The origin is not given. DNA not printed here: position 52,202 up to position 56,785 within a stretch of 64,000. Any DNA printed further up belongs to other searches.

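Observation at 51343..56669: Giant double-activase fusion protein apparently co-transcribed with a WYL-domain regulator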

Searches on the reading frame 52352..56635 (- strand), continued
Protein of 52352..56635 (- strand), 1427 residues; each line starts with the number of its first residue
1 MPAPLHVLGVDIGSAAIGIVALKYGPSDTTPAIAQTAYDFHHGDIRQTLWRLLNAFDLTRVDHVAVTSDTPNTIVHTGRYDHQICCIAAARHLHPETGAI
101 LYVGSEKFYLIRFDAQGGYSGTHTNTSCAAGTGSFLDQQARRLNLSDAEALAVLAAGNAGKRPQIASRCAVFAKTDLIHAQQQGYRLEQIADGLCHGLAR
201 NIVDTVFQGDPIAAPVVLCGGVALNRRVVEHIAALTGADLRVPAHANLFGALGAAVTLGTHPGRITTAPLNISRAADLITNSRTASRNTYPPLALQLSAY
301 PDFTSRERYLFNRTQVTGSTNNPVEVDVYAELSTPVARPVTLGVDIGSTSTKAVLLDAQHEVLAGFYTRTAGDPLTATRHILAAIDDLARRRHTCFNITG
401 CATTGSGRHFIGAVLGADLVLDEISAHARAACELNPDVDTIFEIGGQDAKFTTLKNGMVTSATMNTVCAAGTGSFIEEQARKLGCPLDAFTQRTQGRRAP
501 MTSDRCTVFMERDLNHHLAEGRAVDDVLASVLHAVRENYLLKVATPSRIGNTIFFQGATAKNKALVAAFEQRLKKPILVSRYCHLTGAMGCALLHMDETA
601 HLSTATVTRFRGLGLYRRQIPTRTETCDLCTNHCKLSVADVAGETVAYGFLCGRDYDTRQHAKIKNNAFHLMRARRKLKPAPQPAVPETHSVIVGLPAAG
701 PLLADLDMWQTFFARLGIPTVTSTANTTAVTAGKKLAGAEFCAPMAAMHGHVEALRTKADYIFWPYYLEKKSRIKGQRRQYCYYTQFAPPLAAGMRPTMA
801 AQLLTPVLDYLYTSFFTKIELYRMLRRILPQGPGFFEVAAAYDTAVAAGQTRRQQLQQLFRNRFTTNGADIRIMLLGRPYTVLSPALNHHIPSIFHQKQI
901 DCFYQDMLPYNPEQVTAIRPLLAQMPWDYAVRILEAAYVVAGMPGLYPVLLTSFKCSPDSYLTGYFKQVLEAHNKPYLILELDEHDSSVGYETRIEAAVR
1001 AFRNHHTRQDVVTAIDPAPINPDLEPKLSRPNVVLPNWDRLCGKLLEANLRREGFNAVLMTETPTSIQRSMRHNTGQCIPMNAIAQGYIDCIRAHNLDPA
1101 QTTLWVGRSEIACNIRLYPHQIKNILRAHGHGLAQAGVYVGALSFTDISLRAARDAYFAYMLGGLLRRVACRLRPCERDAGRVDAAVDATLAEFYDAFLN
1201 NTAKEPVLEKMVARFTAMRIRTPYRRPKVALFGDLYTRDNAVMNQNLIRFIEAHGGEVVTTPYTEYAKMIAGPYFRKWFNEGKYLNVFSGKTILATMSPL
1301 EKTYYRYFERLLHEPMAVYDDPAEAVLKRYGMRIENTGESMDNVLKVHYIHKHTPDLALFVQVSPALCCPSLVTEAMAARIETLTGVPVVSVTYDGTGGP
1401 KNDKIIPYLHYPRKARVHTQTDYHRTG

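Call 108: find_homologous_proteins(query=L066:8957-13141:+, max_evalue=1e-50)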
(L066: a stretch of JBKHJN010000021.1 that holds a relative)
Query L066:8957-13141:+ (1395 aa): 8000 proteins with E <= 1e-50 among 8000 candidates; the best 120 are listed.
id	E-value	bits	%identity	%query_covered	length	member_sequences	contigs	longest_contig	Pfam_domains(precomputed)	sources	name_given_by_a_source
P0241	0.0e+0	3226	100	100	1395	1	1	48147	PF01869.27,PF06050.20,PF09989.16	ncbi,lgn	ncbi:MAG: acyl-CoA dehydratase activase [Desulfobacteraceae bacterium]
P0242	0.0e+0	2971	92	100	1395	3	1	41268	PF01869.27,PF06050.20,PF09989.16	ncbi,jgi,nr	ncbi:MAG: CoA activase [Deltaproteobacteria bacterium]|nr:CoA activase [Deltaproteobacteria bacteriu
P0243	0.0e+0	2862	88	100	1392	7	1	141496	PF01869.27,PF06050.20,PF09989.16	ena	-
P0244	0.0e+0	2643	81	99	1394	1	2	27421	PF01869.27,PF06050.20,PF09989.16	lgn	-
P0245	0.0e+0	2435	76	99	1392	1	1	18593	PF01869.27,PF09989.16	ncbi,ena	-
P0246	0.0e+0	2426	75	99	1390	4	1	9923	PF01869.27,PF09989.16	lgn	-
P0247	0.0e+0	2415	75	100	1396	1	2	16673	PF01869.27,PF09989.16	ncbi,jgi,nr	ncbi:MAG: CoA activase [Deltaproteobacteria bacterium]|nr:CoA activase [Deltaproteobacteria bacteriu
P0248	0.0e+0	2412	75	99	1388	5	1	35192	PF01869.27,PF06050.20,PF09989.16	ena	-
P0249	0.0e+0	2402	75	100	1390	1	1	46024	PF01869.27,PF06050.20,PF09989.16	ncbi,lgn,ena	-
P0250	0.0e+0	2389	75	100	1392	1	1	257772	PF01869.27,PF06050.20,PF09989.16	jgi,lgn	-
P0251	0.0e+0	2373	72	100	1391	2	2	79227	PF01869.27,PF06050.20,PF09989.16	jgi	jgi:predicted CoA-substrate-specific enzyme activase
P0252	0.0e+0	2366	74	100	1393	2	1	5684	PF01869.27,PF06050.20,PF09989.16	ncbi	-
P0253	0.0e+0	2364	74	100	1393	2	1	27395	PF01869.27,PF06050.20,PF09989.16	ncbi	-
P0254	0.0e+0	2363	74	100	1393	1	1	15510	PF01869.27,PF06050.20,PF09989.16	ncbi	-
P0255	0.0e+0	2360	73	100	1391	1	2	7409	PF01869.27,PF09989.16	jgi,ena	jgi:predicted CoA-substrate-specific enzyme activase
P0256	0.0e+0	2357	73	100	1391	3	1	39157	PF01869.27,PF06050.20,PF09989.16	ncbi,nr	ncbi:MAG: CoA activase [Deltaproteobacteria bacterium]|nr:CoA activase [Deltaproteobacteria bacteriu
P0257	0.0e+0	2355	73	100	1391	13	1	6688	PF01869.27,PF09989.16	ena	-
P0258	0.0e+0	2355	73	100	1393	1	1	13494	PF01869.27,PF06050.20,PF09989.16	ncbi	-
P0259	0.0e+0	2351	72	100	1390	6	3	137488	PF01869.27,PF06050.20,PF09989.16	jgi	jgi:predicted CoA-substrate-specific enzyme activase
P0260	0.0e+0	2350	74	99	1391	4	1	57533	PF01869.27,PF06050.20,PF09989.16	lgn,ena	-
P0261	0.0e+0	2347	73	100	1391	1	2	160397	PF01869.27,PF06050.20,PF09989.16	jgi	jgi:predicted CoA-substrate-specific enzyme activase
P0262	0.0e+0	2342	73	99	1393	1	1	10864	PF01869.27,PF06050.20,PF09989.16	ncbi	ncbi:MAG: acyl-CoA dehydratase activase [Desulfobaccales bacterium]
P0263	0.0e+0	2340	76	94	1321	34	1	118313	PF01869.27,PF06050.20,PF09989.16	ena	-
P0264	0.0e+0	2337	73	100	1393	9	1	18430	PF01869.27,PF06050.20,PF09989.16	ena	-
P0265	0.0e+0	2333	72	100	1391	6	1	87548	PF01869.27,PF06050.20,PF09989.16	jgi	jgi:predicted CoA-substrate-specific enzyme activase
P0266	0.0e+0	2333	71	100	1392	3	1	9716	PF01869.27,PF06050.20,PF09989.16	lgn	-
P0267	0.0e+0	2329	72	100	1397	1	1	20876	PF01869.27,PF06050.20,PF09989.16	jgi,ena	-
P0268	0.0e+0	2329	73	99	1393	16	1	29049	PF01869.27,PF09989.16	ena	-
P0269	0.0e+0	2328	72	100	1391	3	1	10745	PF01869.27,PF06050.20,PF09989.16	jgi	-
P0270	0.0e+0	2328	72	100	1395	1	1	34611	PF01869.27,PF09989.16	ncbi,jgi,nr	ncbi:MAG: CoA activase [Deltaproteobacteria bacterium]|nr:MAG: CoA activase [Deltaproteobacteria bac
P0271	0.0e+0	2328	72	100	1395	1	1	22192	PF01869.27,PF06050.20,PF09989.16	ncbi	-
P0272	0.0e+0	2326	72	99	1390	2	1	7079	PF01869.27,PF06050.20,PF09989.16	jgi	-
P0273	0.0e+0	2326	72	99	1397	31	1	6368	PF01869.27,PF06050.20,PF09989.16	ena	-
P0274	0.0e+0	2326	72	100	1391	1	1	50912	PF01869.27,PF06050.20,PF09989.16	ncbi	ncbi:MAG: acyl-CoA dehydratase activase [Thermodesulfobacteriota bacterium]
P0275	0.0e+0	2324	71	100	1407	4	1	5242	PF01869.27,PF06050.20,PF09989.16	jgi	-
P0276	0.0e+0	2323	73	100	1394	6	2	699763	PF01869.27,PF06050.20,PF09989.16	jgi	jgi:predicted CoA-substrate-specific enzyme activase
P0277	0.0e+0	2321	72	100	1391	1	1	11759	PF01869.27,PF09989.16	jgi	-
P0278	0.0e+0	2321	71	99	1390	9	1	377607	PF01869.27,PF06050.20,PF09989.16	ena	-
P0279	0.0e+0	2320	71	99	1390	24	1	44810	PF01869.27,PF06050.20,PF09989.16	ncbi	ncbi:MAG: acyl-CoA dehydratase activase [Desulfobaccales bacterium]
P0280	0.0e+0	2319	71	100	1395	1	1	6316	PF01869.27,PF06050.20,PF09989.16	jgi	jgi:predicted CoA-substrate-specific enzyme activase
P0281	0.0e+0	2319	72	100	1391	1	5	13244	PF01869.27,PF06050.20,PF09989.16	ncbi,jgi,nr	ncbi:MAG: CoA activase [Deltaproteobacteria bacterium]|nr:CoA activase [Deltaproteobacteria bacteriu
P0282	0.0e+0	2319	72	100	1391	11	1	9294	PF01869.27,PF06050.20,PF09989.16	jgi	jgi:predicted CoA-substrate-specific enzyme activase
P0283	0.0e+0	2319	72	100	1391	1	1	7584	PF01869.27,PF06050.20,PF09989.16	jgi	jgi:predicted CoA-substrate-specific enzyme activase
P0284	0.0e+0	2319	72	100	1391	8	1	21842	PF01869.27,PF09989.16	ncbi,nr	ncbi:MAG: acyl-CoA dehydratase activase [Syntrophales bacterium]|nr:acyl-CoA dehydratase activase [S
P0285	0.0e+0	2319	72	100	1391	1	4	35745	PF01869.27,PF06050.20,PF09989.16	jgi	jgi:predicted CoA-substrate-specific enzyme activase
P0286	0.0e+0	2318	72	100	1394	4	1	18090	PF01869.27,PF06050.20,PF09989.16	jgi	-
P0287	0.0e+0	2318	71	100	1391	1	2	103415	PF01869.27,PF06050.20,PF09989.16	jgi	jgi:predicted CoA-substrate-specific enzyme activase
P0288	0.0e+0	2316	72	100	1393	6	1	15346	PF01869.27,PF09989.16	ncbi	-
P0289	0.0e+0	2315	72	100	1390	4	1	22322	PF01869.27,PF09989.16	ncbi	-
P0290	0.0e+0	2315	71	100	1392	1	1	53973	PF01869.27,PF06050.20,PF09989.16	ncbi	-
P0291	0.0e+0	2314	71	100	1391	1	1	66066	PF01869.27,PF06050.20,PF09989.16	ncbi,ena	-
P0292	0.0e+0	2312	72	100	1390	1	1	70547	PF01869.27,PF09989.16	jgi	jgi:predicted CoA-substrate-specific enzyme activase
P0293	0.0e+0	2312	71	99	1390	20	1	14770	PF01869.27,PF06050.20,PF09989.16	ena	-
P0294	0.0e+0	2312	71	100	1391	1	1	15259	PF01869.27,PF06050.20,PF09989.16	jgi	jgi:predicted CoA-substrate-specific enzyme activase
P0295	0.0e+0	2311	73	100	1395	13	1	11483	PF01869.27,PF06050.20,PF09989.16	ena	-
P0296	0.0e+0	2309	72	100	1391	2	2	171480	PF01869.27,PF06050.20,PF09989.16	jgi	-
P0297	0.0e+0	2306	71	100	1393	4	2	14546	PF01869.27,PF06050.20,PF09989.16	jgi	jgi:predicted CoA-substrate-specific enzyme activase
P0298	0.0e+0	2304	71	99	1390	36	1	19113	PF01869.27,PF06050.20,PF09989.16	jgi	-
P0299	0.0e+0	2303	71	100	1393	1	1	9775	PF01869.27,PF06050.20,PF09989.16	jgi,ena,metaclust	metaclust:\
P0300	0.0e+0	2303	71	100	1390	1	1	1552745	PF01869.27,PF06050.20,PF09989.16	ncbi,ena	-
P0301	0.0e+0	2302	71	98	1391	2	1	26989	PF01869.27,PF06050.20,PF09989.16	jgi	jgi:predicted CoA-substrate-specific enzyme activase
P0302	0.0e+0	2301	71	100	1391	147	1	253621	PF01869.27,PF06050.20,PF09989.16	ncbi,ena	-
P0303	0.0e+0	2301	72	100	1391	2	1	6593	PF01869.27,PF06050.20,PF09989.16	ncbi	ncbi:MAG: acyl-CoA dehydratase activase [Desulfobaccales bacterium]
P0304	0.0e+0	2300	71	100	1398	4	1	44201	PF01869.27,PF06050.20,PF09989.16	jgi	-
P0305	0.0e+0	2300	71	100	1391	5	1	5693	PF01869.27,PF06050.20,PF09989.16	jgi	jgi:predicted CoA-substrate-specific enzyme activase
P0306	0.0e+0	2299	71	99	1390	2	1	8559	PF01869.27,PF06050.20,PF09989.16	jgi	-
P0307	0.0e+0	2295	71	100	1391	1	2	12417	PF01869.27,PF06050.20,PF09989.16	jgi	jgi:predicted CoA-substrate-specific enzyme activase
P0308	0.0e+0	2292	71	100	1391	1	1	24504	PF01869.27,PF06050.20,PF09989.16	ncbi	ncbi:MAG: acyl-CoA dehydratase activase [Deltaproteobacteria bacterium]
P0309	0.0e+0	2291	71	100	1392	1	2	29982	PF01869.27,PF06050.20,PF09989.16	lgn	-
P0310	0.0e+0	2290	73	97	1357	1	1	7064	PF01869.27,PF06050.20,PF09989.16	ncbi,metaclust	ncbi:MAG: CoA activase, partial [Deltaproteobacteria bacterium RBG_13_60_28]|metaclust:status=active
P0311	0.0e+0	2287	71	100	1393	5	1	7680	PF01869.27,PF06050.20,PF09989.16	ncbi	-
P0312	0.0e+0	2286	71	100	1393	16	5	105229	PF01869.27,PF06050.20,PF09989.16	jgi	jgi:predicted CoA-substrate-specific enzyme activase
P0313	0.0e+0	2285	71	100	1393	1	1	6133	PF01869.27,PF06050.20,PF09989.16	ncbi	-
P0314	0.0e+0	2285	70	100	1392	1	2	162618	PF01869.27,PF06050.20,PF09989.16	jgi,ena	jgi:predicted CoA-substrate-specific enzyme activase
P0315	0.0e+0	2284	71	100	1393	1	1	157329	PF01869.27,PF06050.20,PF09989.16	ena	-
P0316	0.0e+0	2284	71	100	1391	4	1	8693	PF01869.27,PF06050.20,PF09989.16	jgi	jgi:predicted CoA-substrate-specific enzyme activase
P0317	0.0e+0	2283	71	100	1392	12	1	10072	PF01869.27,PF06050.20,PF09989.16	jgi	jgi:predicted CoA-substrate-specific enzyme activase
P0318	0.0e+0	2280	70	100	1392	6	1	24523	PF01869.27,PF06050.20,PF09989.16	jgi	jgi:predicted CoA-substrate-specific enzyme activase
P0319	0.0e+0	2280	70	100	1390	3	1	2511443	PF01869.27,PF06050.20,PF09989.16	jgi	jgi:predicted CoA-substrate-specific enzyme activase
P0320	0.0e+0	2278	70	99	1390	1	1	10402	PF01869.27,PF06050.20,PF09989.16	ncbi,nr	ncbi:MAG: acyl-CoA dehydratase activase [Deltaproteobacteria bacterium]|nr:acyl-CoA dehydratase acti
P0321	0.0e+0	2277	72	99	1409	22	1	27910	PF01869.27,PF09989.16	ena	-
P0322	0.0e+0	2276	71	99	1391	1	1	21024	PF01869.27,PF06050.20,PF09989.16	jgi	jgi:predicted CoA-substrate-specific enzyme activase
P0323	0.0e+0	2272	71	99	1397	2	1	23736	PF01869.27,PF06050.20,PF09989.16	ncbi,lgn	-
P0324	0.0e+0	2270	71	99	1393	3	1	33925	PF01869.27,PF09989.16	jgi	jgi:predicted CoA-substrate-specific enzyme activase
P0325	0.0e+0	2270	71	99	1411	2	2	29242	PF01869.27,PF09989.16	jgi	jgi:predicted CoA-substrate-specific enzyme activase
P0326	0.0e+0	2270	70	99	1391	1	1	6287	PF01869.27,PF06050.20,PF09989.16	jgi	jgi:predicted CoA-substrate-specific enzyme activase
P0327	0.0e+0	2267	70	100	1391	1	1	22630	PF01869.27,PF06050.20,PF09989.16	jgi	jgi:predicted CoA-substrate-specific enzyme activase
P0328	0.0e+0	2265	70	99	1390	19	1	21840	PF01869.27,PF06050.20,PF09989.16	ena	-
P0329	0.0e+0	2265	70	100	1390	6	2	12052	PF01869.27,PF06050.20,PF09989.16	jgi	jgi:predicted CoA-substrate-specific enzyme activase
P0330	0.0e+0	2265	71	99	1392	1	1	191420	PF01869.27,PF06050.20,PF09989.16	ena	-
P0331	0.0e+0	2259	70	100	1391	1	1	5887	PF01869.27,PF06050.20,PF09989.16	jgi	jgi:predicted CoA-substrate-specific enzyme activase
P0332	0.0e+0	2246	69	99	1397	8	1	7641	PF01869.27,PF06050.20,PF09989.16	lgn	-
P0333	0.0e+0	2245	71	99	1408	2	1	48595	PF01869.27,PF09989.16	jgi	jgi:predicted CoA-substrate-specific enzyme activase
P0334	0.0e+0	2245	69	99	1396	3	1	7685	PF01869.27,PF06050.20,PF09989.16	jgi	jgi:predicted CoA-substrate-specific enzyme activase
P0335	0.0e+0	2244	71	99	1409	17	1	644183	PF01869.27,PF09989.16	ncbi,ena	-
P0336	0.0e+0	2244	70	100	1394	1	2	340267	PF01869.27,PF06050.20,PF09989.16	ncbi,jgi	jgi:predicted CoA-substrate-specific enzyme activase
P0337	0.0e+0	2238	70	99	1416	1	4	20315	PF01869.27,PF09989.16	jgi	jgi:predicted CoA-substrate-specific enzyme activase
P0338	0.0e+0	2236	69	99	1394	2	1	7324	PF01869.27,PF06050.20,PF09989.16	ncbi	-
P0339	0.0e+0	2230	72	95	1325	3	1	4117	PF01869.27,PF06050.20,PF09989.16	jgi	jgi:predicted CoA-substrate-specific enzyme activase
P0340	0.0e+0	2222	70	99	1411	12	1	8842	PF01869.27,PF09989.16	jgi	jgi:predicted CoA-substrate-specific enzyme activase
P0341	0.0e+0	2218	69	100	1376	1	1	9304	PF01869.27,PF06050.20,PF09989.16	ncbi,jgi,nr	ncbi:MAG: CoA activase [Deltaproteobacteria bacterium]|nr:CoA activase [Deltaproteobacteria bacteriu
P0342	0.0e+0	2187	70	97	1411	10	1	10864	PF01869.27,PF09989.16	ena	-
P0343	0.0e+0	2104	66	99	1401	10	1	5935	PF01869.27,PF06050.20,PF09989.16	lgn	-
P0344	0.0e+0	2096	66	99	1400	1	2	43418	PF01869.27,PF06050.20,PF09989.16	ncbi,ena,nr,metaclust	ncbi:MAG: CoA activase [Deltaproteobacteria bacterium RBG_13_43_22]|nr:MAG: CoA activase [Deltaprote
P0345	0.0e+0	2093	66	99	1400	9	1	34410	PF01869.27,PF06050.20,PF09989.16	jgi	jgi:predicted CoA-substrate-specific enzyme activase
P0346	0.0e+0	2089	66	99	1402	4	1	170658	PF01869.27,PF06050.20,PF09989.16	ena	-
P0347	0.0e+0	2076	65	100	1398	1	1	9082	PF01869.27,PF06050.20,PF09989.16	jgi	jgi:predicted CoA-substrate-specific enzyme activase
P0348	0.0e+0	2067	65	100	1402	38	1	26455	PF01869.27,PF06050.20,PF09989.16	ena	-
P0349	0.0e+0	2064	65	99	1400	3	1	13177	PF01869.27,PF06050.20,PF09989.16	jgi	jgi:predicted CoA-substrate-specific enzyme activase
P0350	0.0e+0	2063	65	99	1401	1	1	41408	PF01869.27,PF06050.20,PF09989.16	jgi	jgi:predicted CoA-substrate-specific enzyme activase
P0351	0.0e+0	2058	65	99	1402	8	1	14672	PF01869.27,PF06050.20,PF09989.16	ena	-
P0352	0.0e+0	2053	64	99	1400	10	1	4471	PF01869.27,PF06050.20,PF09989.16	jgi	jgi:predicted CoA-substrate-specific enzyme activase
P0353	0.0e+0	2052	65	100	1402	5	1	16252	PF01869.27,PF06050.20,PF09989.16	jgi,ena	jgi:predicted CoA-substrate-specific enzyme activase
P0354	0.0e+0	2046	65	99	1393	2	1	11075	PF01869.27,PF06050.20,PF09989.16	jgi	jgi:predicted CoA-substrate-specific enzyme activase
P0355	0.0e+0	2025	64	99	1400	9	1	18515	PF01869.27,PF06050.20,PF09989.16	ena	-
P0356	0.0e+0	2012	63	99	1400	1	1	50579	PF01869.27,PF06050.20,PF09989.16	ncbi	-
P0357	0.0e+0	2005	66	95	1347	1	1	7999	PF01869.27,PF06050.20,PF09989.16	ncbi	ncbi:MAG: acyl-CoA dehydratase activase, partial [Pseudomonadota bacterium]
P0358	0.0e+0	2000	63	99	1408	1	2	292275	PF01869.27,PF06050.20,PF09989.16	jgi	-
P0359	0.0e+0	1994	63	99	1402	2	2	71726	PF01869.27,PF06050.20,PF09989.16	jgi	-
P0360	0.0e+0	1984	74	83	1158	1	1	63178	PF01869.27,PF09989.16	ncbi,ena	-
